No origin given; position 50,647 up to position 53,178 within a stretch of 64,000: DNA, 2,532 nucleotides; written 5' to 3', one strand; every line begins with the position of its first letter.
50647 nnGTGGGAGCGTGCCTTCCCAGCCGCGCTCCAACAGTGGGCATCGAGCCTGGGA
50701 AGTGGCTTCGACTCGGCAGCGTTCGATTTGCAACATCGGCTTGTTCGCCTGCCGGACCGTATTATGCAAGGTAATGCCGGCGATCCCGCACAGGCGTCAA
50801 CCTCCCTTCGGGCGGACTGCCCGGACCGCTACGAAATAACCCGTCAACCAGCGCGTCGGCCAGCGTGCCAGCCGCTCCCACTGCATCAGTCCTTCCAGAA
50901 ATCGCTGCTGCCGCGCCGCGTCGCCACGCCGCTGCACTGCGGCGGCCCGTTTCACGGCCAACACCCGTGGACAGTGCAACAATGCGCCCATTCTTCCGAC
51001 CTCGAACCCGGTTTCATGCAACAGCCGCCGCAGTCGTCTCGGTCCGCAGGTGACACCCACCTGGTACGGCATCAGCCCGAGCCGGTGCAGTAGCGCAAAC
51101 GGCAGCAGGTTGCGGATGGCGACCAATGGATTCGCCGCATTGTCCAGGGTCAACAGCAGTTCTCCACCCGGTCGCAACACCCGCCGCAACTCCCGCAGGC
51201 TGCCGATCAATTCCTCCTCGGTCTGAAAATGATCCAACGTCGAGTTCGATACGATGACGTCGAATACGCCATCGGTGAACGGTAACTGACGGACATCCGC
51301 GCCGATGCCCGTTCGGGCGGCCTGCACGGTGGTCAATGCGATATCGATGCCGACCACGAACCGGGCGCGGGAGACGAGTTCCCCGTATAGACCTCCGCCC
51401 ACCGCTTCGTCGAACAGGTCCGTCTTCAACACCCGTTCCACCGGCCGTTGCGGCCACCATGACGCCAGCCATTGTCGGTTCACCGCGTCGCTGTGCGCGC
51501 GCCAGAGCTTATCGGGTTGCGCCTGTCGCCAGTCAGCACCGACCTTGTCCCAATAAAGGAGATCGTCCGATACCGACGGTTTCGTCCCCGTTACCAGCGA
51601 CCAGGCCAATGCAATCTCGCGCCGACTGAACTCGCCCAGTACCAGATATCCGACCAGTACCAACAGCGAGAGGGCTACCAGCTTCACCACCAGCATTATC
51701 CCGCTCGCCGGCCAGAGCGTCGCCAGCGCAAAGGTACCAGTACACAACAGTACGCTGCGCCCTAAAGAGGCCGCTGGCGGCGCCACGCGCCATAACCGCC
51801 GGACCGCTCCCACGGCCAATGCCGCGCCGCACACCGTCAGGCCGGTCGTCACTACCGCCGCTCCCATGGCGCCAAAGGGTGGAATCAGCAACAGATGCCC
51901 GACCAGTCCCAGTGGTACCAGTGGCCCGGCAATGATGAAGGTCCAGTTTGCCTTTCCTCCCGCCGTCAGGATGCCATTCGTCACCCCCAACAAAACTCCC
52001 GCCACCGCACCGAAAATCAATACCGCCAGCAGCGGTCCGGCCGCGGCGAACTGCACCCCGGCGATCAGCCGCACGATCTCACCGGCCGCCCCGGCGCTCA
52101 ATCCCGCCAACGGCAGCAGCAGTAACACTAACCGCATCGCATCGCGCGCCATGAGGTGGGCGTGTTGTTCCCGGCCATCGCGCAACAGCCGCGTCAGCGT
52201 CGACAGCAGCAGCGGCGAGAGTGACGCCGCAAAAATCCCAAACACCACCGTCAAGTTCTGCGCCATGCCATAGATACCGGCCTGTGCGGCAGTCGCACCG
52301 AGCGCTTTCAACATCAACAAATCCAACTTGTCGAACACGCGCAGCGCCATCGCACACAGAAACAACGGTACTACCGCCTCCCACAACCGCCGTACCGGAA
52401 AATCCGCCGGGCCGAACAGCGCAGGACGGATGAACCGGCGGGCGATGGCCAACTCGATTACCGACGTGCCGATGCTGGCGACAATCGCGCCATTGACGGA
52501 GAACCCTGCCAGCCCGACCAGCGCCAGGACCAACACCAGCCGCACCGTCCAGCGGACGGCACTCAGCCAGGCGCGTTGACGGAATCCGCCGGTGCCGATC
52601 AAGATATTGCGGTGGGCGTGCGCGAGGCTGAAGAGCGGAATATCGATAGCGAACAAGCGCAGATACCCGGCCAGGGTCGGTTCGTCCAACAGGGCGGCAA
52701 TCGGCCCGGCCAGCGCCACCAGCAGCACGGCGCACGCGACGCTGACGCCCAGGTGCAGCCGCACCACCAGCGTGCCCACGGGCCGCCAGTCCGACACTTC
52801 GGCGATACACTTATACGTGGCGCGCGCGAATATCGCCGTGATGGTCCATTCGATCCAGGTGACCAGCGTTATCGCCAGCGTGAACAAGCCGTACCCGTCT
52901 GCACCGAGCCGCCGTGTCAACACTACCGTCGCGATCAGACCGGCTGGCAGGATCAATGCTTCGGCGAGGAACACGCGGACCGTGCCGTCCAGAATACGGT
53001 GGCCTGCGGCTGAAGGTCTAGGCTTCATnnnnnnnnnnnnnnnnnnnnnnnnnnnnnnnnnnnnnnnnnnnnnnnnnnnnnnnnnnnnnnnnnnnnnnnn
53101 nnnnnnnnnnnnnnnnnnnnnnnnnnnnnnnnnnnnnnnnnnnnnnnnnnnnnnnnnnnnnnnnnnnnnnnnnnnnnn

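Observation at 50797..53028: Wzx-like flippase fused to a SAM methyltransferase domain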

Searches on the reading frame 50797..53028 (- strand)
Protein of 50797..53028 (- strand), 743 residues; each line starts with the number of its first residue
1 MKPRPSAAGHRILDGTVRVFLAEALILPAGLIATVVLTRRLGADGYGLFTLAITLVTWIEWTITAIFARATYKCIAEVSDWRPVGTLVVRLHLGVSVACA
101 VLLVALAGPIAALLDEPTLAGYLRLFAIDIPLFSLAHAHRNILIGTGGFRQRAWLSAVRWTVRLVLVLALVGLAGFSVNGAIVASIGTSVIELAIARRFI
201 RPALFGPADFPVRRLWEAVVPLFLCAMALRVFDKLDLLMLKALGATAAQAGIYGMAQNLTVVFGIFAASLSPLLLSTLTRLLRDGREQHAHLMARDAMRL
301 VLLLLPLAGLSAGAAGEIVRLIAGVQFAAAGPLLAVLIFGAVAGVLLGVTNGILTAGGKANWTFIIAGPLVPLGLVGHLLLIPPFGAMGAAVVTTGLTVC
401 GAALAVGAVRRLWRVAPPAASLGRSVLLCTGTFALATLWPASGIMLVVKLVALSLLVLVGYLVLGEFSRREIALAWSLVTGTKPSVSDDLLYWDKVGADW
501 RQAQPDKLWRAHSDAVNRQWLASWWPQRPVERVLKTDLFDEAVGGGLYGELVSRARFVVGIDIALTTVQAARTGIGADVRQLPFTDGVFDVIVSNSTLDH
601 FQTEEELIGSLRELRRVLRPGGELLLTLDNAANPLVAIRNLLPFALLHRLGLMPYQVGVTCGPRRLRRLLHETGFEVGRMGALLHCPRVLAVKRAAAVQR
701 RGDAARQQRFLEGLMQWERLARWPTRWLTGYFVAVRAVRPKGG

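Call 3: search_protein_families(library=pfam, proteins=[window:50797-53028:-], max_evalue=0.01)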
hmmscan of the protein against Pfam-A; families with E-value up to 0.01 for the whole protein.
window:50797-53028:- (743 aa): 7 families
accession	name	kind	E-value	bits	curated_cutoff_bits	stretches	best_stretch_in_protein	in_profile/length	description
PF08241.18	Methyltransf_11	-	4.6e-13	50.1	21.2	1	543-625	5-94/95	Methyltransferase domain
PF01943.22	Polysacc_synt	-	2.6e-10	40.6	28.2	1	14-268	3-259/274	Polysaccharide biosynthesis protein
PF13649.12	Methyltransf_25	-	2.6e-09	38.1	27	1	542-622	5-97/97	Methyltransferase domain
PF13440.11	Polysacc_synt_3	-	3.2e-09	36.9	23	1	36-329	1-290/293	Polysaccharide biosynthesis protein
PF13847.12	Methyltransf_31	-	1.9e-06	28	27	1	554-628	28-111/145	Methyltransferase domain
PF13489.12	Methyltransf_23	-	4.9e-06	26.8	27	1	559-677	48-161/164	Methyltransferase domain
PF08242.18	Methyltransf_12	-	0.00017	22.6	30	1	580-624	56-98/98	Methyltransferase domain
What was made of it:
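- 51634..53028 (-): MOP/PST flippase domain, residues 1-465, about 14 transmembrane helices, N-terminus cytoplasmic. Call 3 (Polysacc_synt, Polysacc_synt_3).
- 50797..51570 (-): Class I SAM-dependent methyltransferase domain, residues 487-743, predicted cytoplasmic. Call 3 (Methyltransf_11, E 4.6e-13).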

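Call 4: search_protein_families(library=ncbifam, proteins=[window:50797-53028:-], max_evalue=0.01)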
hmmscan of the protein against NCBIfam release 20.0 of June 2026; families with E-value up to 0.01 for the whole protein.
window:50797-53028:- (743 aa): 18 families
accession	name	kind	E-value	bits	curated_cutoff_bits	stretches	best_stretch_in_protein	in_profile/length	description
NF045667.1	MTase_DVU1556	equivalog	5.8e-07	29.2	155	1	557-627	47-120/213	DVU_1556 family methyltransferase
NF041537.1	ArsM_AhpD_UU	exception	3.3e-06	26.1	510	1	542-627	104-181/345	arsenite methyltransferase/AhpD domain selenoprotein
NF047649.1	MTase_UXPK_star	exception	4e-06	26.1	460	1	551-627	98-182/283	methyltransferase/UXPK-star double selenoprotein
NF001241.0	PRK00216.1-2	equivalog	7e-06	25.8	327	1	550-626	68-147/231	demethylmenaquinone methyltransferase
TIGR02072.1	BioC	equivalog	1.4e-05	25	184.95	1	571-627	80-133/244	malonyl-ACP O-methyltransferase BioC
NF001240.0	PRK00216.1-1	equivalog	2.4e-05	23.5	378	1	575-651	120-195/251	bifunctional demethylmenaquinone methyltransferase/2-methoxy-6-polyprenyl-1,4-benzoquinol methylase UbiE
NF041536.1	ArsM_DUF2284_UU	exception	2.6e-05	22.8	575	1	576-627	133-181/459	arsenite methyltransferase/DUF2284 domain selenoprotein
NF007610.0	PRK10258.1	equivalog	3.7e-05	23.2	342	1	568-627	83-139/251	malonyl-ACP O-methyltransferase BioC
NF045823.1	PthPhpthDimycoMt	equivalog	0.00037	19.7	300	1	577-626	120-166/256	phthiotriol/phenolphthiotriol dimycocerosates methyltransferase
NF038099.1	AsSugarArsM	exception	0.0004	19.6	400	1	578-632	124-177/321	arsenosugar biosynthesis arsenite methyltransferase ArsM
NF041675.1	sarc_dimgly_tmase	equivalog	0.0013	18.7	550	1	578-627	124-170/278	sarcosine/dimethylglycine N-methyltransferase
NF045825.1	FAmtase_mtf2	equivalog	0.0015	17.9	400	1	577-627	112-159/248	fatty-acid O-methyltransferase Mtf2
NF008823.0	PRK11873.1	subfamily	0.0016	18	263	1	578-626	136-181/272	arsenite methyltransferase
NF043040.1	corrin_prot_MT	hypoth_equivalog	0.0016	17.9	180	1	584-676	106-197/216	corrinoid protein-associated methyltransferase CpaM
NF045649.1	2X_seleno_MduS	exception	0.0018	17.3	380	1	576-624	96-145/338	methyltransferase domain-containing selenoprotein MduS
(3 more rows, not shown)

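Call 5: find_homologous_proteins(query=window:50797-53028:-)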
Query window:50797-53028:- (743 aa): 368 proteins with E <= 0.001 among 8000 candidates; the best 120 are listed.
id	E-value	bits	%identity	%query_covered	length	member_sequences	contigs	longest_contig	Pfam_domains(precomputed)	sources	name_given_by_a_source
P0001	0.0e+0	1607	100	100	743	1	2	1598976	PF13847.13,PF13489.13,PF01943.23,PF13649.13,PF13440.12,PF08241.19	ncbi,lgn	ncbi:MAG: methyltransferase domain-containing protein [Candidatus Competibacteraceae bacterium]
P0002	0.0e+0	1282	80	99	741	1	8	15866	PF01943.23,PF13649.13,PF13440.12,PF08241.19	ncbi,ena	-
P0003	0.0e+0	1269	79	100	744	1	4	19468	PF13847.13,PF13489.13,PF01943.23,PF13649.13,PF13440.12,PF08241.19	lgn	-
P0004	0.0e+0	1256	79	99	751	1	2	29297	PF01943.23,PF13649.13,PF13440.12,PF08241.19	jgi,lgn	jgi:O-antigen/teichoic acid export membrane protein/ubiquinone/menaquinone biosynthesis C-methylase 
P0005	0.0e+0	1216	78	97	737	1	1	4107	PF13847.13,PF01943.23,PF13649.13,PF13440.12,PF08241.19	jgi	jgi:O-antigen/teichoic acid export membrane protein/ubiquinone/menaquinone biosynthesis C-methylase 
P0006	0.0e+0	1133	71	99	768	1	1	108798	PF13489.13,PF01943.23,PF13649.13,PF13440.12,PF08241.19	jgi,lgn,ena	-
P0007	0.0e+0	1099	70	98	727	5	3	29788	PF01943.23,PF13649.13,PF13440.12,PF08241.19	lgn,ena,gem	-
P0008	0.0e+0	1095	69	99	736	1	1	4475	PF13847.13,PF01943.23,PF13649.13,PF13440.12,PF08241.19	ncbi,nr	ncbi:MAG: methyltransferase domain-containing protein [Verrucomicrobiae bacterium]|nr:methyltransfer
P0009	0.0e+0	1093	69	98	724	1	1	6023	PF01943.23,PF13649.13,PF13440.12,PF08241.19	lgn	-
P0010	1.0e-295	1001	65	99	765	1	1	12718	PF01943.23,PF13649.13,PF13440.12,PF08241.19,PF08242.19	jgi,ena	-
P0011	1.2e-291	988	64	99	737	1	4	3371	PF01943.23,PF13649.13,PF08241.19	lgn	-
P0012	1.1e-227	776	77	66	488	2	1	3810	PF01943.23,PF13440.12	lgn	-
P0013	9.0e-226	770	78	64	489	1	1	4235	PF01943.23,PF13440.12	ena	-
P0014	3.6e-219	748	74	66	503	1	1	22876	PF01943.23,PF13440.12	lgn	-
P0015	1.0e-216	740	73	65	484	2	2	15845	PF01943.23,PF13440.12,PF03023.20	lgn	-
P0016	2.3e-215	735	73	64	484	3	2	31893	PF01943.23,PF13440.12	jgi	jgi:O-antigen/teichoic acid export membrane protein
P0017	3.1e-212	725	72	65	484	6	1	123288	PF01943.23,PF13440.12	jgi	-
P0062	2.2e-145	504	58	64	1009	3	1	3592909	PF01943.23,PF13440.12,PF01663.28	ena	-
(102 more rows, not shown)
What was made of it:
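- Checked: The identical protein is in NCBI as 'methyltransferase domain-containing protein [Candidatus Competibacteraceae bacterium]' on a 1.6-Mb contig (call 5).
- The source is a metagenome-assembled genome (call 5).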

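Call 8: find_encoding_contigs(protein=P0006, flank=10000, max_places=2)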
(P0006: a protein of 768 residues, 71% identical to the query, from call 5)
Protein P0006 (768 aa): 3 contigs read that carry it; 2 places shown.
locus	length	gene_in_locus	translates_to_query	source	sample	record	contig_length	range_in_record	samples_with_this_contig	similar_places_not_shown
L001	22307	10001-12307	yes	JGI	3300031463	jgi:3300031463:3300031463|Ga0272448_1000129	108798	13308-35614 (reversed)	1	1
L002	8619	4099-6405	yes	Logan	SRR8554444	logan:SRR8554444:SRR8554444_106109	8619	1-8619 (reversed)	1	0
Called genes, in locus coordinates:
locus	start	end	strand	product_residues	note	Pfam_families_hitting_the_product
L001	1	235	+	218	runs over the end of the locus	-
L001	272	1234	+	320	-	PF00535:Glycos_transf_2, PF10111:Glyco_tranf_2_2, PF13506:Glyco_transf_21, PF13641:Glyco_tranf_2_3, PF13632:Glyco_trans_2_3, PF02709:Glyco_transf_7C (faint)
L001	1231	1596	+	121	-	-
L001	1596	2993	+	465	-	PF00890:FAD_binding_2 (weak), PF01266:DAO (faint), PF01593:Amino_oxidase, PF07992:Pyr_redox_2 (faint), PF12831:FAD_oxidored (faint), PF13450:NAD_binding_8, PF13738:Pyr_redox_3 (weak)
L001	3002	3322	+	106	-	-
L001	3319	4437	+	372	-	PF00682:HMGL-like, PF22617:HCS_D2 (weak)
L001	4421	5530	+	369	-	PF00291:PALP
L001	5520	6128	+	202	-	PF01613:Flavin_Reduct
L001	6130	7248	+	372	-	PF04055:Radical_SAM, PF13186:SPASM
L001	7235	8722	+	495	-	PF02310:B12-binding, PF04055:Radical_SAM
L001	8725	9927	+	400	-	PF02812:ELFV_dehydrog_N, PF00208:ELFV_dehydrog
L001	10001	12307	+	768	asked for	PF01943:Polysacc_synt, PF13440:Polysacc_synt_3, PF08241:Methyltransf_11, PF13489:Methyltransf_23 (faint), PF13649:Methyltransf_25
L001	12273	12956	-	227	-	PF13489:Methyltransf_23, PF01209:Ubie_methyltran (weak), PF07021:MetW (weak), PF13847:Methyltransf_31, PF08241:Methyltransf_11, PF08242:Methyltransf_12, PF13649:Methyltransf_25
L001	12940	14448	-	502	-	-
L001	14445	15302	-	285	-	PF13379:NMT1_2, PF09084:NMT1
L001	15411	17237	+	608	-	PF13522:GATase_6, PF13537:GATase_7, PF00733:Asn_synthase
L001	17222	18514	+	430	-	PF08245:Mur_ligase_M, PF02875:Mur_ligase_C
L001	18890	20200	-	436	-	PF01408:GFO_IDH_MocA, PF22725:GFO_IDH_MocA_C3, PF02894:GFO_IDH_MocA_C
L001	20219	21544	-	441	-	PF01408:GFO_IDH_MocA, PF22725:GFO_IDH_MocA_C3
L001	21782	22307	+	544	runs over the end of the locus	-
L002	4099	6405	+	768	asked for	PF01943:Polysacc_synt, PF13440:Polysacc_synt_3, PF08241:Methyltransf_11, PF13489:Methyltransf_23 (faint), PF13649:Methyltransf_25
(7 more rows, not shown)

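Call 9: find_encoding_contigs(protein=P0017, flank=10000, max_places=2)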
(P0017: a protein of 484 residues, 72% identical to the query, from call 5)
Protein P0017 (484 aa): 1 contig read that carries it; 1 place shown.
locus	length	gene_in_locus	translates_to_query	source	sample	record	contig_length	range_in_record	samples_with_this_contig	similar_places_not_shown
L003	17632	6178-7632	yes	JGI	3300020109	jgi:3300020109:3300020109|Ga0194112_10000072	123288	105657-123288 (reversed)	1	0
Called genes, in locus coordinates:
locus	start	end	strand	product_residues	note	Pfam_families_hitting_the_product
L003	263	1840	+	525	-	PF00270:DEAD, PF04851:ResIII, PF04480:DUF559, PF18741:MTES_1575 (faint)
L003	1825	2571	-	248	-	PF13428:TPR_14 (faint), PF07719:TPR_2 (faint), PF13374:TPR_10 (faint), PF00515:TPR_1 (faint), PF13429:TPR_15 (weak), PF13424:TPR_12 (weak), PF14559:TPR_19 (weak), PF13431:TPR_17 (weak), +1 more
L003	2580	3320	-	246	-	-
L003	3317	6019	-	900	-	PF00176:SNF2-rel_dom, PF00270:DEAD (weak), PF04851:ResIII, PF00271:Helicase_C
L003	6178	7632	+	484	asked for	PF01943:Polysacc_synt, PF13440:Polysacc_synt_3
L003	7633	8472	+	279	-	PF00685:Sulfotransfer_1, PF13469:Sulfotransfer_3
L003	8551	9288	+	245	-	PF13489:Methyltransf_23 (weak), PF13649:Methyltransf_25, PF08241:Methyltransf_11, PF13847:Methyltransf_31 (weak)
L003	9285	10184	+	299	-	PF00535:Glycos_transf_2, PF13641:Glyco_tranf_2_3, PF13632:Glyco_trans_2_3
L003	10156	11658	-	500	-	-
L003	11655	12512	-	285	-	PF13379:NMT1_2, PF09084:NMT1 (weak)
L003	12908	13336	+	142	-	PF00583:Acetyltransf_1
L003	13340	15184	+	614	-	PF13522:GATase_6, PF13537:GATase_7, PF00733:Asn_synthase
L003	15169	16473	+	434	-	PF08245:Mur_ligase_M, PF02875:Mur_ligase_C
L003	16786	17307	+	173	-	-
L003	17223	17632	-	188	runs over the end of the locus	PF00135:COesterase (weak), PF20434:BD-FAE, PF07859:Abhydrolase_3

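Call 18: find_encoding_contigs(protein=P0004, flank=10000, max_places=1)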
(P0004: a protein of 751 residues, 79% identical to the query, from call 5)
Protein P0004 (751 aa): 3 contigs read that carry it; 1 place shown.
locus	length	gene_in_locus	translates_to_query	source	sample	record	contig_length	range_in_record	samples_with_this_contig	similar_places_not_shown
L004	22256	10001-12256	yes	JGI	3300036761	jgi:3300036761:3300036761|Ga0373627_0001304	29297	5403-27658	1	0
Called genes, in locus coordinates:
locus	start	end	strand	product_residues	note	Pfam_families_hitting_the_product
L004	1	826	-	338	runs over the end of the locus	PF00535:Glycos_transf_2 (weak)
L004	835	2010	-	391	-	PF04055:Radical_SAM, PF13186:SPASM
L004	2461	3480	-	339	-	PF13489:Methyltransf_23, PF01209:Ubie_methyltran, PF13847:Methyltransf_31, PF08241:Methyltransf_11, PF08242:Methyltransf_12, PF13649:Methyltransf_25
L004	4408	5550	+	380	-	PF00682:HMGL-like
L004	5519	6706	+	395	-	PF00291:PALP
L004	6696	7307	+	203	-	PF01613:Flavin_Reduct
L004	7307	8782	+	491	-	PF02310:B12-binding, PF04055:Radical_SAM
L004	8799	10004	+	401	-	PF02812:ELFV_dehydrog_N, PF00208:ELFV_dehydrog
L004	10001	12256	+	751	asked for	PF01943:Polysacc_synt, PF13440:Polysacc_synt_3, PF08241:Methyltransf_11, PF13649:Methyltransf_25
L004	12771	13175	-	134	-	-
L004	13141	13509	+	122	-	-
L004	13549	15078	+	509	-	PF00890:FAD_binding_2 (weak), PF01494:FAD_binding_3 (faint), PF13450:NAD_binding_8, PF13738:Pyr_redox_3 (weak), PF01593:Amino_oxidase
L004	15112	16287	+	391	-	PF00535:Glycos_transf_2, PF10111:Glyco_tranf_2_2 (weak), PF13506:Glyco_transf_21, PF13641:Glyco_tranf_2_3, PF13704:Glyco_tranf_2_4 (faint), PF13632:Glyco_trans_2_3 (weak)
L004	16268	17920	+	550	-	-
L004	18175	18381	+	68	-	-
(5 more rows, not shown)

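Call 19: find_encoding_contigs(protein=P0007, flank=10000, max_places=1)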
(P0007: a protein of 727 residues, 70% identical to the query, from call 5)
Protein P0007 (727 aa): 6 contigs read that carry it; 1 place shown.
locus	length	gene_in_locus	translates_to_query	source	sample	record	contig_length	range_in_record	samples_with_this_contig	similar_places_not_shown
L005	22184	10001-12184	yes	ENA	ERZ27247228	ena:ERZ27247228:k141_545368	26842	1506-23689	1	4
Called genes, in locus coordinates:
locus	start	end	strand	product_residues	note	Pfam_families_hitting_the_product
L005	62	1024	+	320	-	PF00535:Glycos_transf_2, PF10111:Glyco_tranf_2_2, PF13641:Glyco_tranf_2_3, PF13506:Glyco_transf_21, PF13632:Glyco_trans_2_3, PF02709:Glyco_transf_7C (weak)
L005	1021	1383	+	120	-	-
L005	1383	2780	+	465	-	PF00890:FAD_binding_2 (weak), PF01266:DAO, PF01494:FAD_binding_3 (weak), PF01593:Amino_oxidase, PF01946:Thi4 (weak), PF12831:FAD_oxidored (weak), PF13450:NAD_binding_8, PF13738:Pyr_redox_3 (weak)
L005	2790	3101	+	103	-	-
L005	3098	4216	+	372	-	PF00682:HMGL-like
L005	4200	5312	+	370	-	PF00291:PALP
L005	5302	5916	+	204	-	PF01613:Flavin_Reduct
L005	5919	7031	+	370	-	PF04055:Radical_SAM, PF13186:SPASM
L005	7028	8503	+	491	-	PF02310:B12-binding, PF04055:Radical_SAM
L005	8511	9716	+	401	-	PF02812:ELFV_dehydrog_N, PF00208:ELFV_dehydrog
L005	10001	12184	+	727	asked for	PF01943:Polysacc_synt, PF13440:Polysacc_synt_3, PF08241:Methyltransf_11, PF13649:Methyltransf_25 (weak)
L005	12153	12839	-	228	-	PF13489:Methyltransf_23, PF07021:MetW (weak), PF01209:Ubie_methyltran, PF13847:Methyltransf_31, PF08241:Methyltransf_11, PF08242:Methyltransf_12, PF13649:Methyltransf_25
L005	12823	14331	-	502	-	-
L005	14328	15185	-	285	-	PF09084:NMT1, PF13379:NMT1_2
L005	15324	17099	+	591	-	PF13522:GATase_6, PF13537:GATase_7, PF00733:Asn_synthase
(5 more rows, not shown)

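Call 20: find_encoding_contigs(protein=P0016, flank=10000, max_places=1)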
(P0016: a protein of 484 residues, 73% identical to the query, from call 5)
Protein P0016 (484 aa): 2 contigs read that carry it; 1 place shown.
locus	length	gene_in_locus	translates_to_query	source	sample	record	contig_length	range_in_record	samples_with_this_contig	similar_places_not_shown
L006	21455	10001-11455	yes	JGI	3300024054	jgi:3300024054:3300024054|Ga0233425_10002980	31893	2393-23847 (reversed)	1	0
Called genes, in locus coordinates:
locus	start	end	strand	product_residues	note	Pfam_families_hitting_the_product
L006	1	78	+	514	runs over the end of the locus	-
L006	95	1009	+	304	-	PF00535:Glycos_transf_2, PF10111:Glyco_tranf_2_2, PF13641:Glyco_tranf_2_3, PF13632:Glyco_trans_2_3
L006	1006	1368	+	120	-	-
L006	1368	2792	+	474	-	PF00890:FAD_binding_2, PF01266:DAO (weak), PF01494:FAD_binding_3 (weak), PF01593:Amino_oxidase, PF01946:Thi4 (faint), PF12831:FAD_oxidored (weak), PF13450:NAD_binding_8, PF13738:Pyr_redox_3, +1 more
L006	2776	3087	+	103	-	-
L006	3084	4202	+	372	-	PF00682:HMGL-like, PF22617:HCS_D2 (faint)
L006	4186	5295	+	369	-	PF00291:PALP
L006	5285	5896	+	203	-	PF01613:Flavin_Reduct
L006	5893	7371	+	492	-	PF02310:B12-binding, PF19864:Radical_SAM_N2 (faint), PF04055:Radical_SAM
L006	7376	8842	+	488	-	PF02310:B12-binding, PF04055:Radical_SAM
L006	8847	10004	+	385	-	PF02812:ELFV_dehydrog_N, PF00208:ELFV_dehydrog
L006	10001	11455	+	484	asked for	PF01943:Polysacc_synt, PF13440:Polysacc_synt_3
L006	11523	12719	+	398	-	PF04055:Radical_SAM, PF13186:SPASM (weak)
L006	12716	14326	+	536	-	PF00535:Glycos_transf_2, PF10111:Glyco_tranf_2_2, PF13641:Glyco_tranf_2_3, PF13632:Glyco_trans_2_3 (weak), PF08241:Methyltransf_11, PF13649:Methyltransf_25, PF13847:Methyltransf_31 (weak)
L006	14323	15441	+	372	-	PF23545:Zn_ribbon_HMPTM, PF04055:Radical_SAM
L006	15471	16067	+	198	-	-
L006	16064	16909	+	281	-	PF05853:BKACE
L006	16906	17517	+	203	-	PF00583:Acetyltransf_1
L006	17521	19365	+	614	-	PF13522:GATase_6, PF13537:GATase_7, PF00733:Asn_synthase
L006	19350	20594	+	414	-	PF08245:Mur_ligase_M, PF02875:Mur_ligase_C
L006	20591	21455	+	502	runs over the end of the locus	-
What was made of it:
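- The cluster is rich in small-molecule enzymes (calls 3, 8, 18-20).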
